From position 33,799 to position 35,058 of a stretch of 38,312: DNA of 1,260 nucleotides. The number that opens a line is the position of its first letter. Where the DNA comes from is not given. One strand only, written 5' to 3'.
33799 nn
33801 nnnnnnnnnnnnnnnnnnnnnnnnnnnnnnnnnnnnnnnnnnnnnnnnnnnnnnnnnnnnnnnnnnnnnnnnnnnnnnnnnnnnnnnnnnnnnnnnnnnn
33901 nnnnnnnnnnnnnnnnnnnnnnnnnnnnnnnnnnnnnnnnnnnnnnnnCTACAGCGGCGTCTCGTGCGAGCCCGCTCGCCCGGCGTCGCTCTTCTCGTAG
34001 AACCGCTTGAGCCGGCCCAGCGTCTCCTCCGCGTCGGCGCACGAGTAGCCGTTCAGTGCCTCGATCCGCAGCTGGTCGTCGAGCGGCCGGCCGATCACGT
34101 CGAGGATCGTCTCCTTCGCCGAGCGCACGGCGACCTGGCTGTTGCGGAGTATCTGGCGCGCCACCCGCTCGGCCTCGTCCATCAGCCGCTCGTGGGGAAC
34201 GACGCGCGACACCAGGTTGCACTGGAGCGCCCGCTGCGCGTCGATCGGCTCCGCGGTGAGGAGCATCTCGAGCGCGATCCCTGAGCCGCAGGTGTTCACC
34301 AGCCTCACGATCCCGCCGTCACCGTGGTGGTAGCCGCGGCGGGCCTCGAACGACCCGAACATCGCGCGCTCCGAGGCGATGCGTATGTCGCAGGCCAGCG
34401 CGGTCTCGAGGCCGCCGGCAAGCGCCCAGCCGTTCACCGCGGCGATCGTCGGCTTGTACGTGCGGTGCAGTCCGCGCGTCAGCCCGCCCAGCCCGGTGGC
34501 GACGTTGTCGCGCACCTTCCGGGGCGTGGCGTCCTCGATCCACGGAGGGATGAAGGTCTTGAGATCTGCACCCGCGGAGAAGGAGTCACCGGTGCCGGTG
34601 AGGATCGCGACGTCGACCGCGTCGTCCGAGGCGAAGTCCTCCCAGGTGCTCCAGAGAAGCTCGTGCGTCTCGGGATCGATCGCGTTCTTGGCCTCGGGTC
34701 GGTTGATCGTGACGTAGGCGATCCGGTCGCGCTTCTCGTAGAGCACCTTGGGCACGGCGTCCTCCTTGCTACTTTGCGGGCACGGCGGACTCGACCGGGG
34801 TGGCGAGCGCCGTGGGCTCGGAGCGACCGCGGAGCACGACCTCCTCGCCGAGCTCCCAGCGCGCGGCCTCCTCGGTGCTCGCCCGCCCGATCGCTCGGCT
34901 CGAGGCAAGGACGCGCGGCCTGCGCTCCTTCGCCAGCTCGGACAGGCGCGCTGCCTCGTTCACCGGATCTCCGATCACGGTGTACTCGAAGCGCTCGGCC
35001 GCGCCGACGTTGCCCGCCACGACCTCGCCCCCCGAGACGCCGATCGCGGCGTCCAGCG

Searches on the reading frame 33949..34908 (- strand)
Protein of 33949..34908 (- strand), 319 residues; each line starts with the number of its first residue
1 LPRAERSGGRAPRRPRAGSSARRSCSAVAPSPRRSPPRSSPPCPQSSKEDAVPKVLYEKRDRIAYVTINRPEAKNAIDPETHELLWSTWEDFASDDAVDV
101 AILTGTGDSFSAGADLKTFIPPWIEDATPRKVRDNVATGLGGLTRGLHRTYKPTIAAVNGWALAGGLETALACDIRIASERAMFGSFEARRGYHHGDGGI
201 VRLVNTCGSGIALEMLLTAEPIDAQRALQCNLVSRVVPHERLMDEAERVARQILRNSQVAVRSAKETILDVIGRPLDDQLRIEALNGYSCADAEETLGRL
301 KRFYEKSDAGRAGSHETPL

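Call 15: search_protein_families(library=pfam, proteins=[window:33949-34908:-])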
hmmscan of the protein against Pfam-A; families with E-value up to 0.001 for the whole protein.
window:33949-34908:- (319 aa): 2 families
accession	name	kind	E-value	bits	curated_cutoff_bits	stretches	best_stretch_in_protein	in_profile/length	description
PF00378.25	ECH_1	-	2.6e-47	161.7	27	1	59-308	2-245/251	Enoyl-CoA hydratase/isomerase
PF16113.10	ECH_2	-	2.4e-22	80.3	27.2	1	64-258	2-192/335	Enoyl-CoA hydratase/isomerase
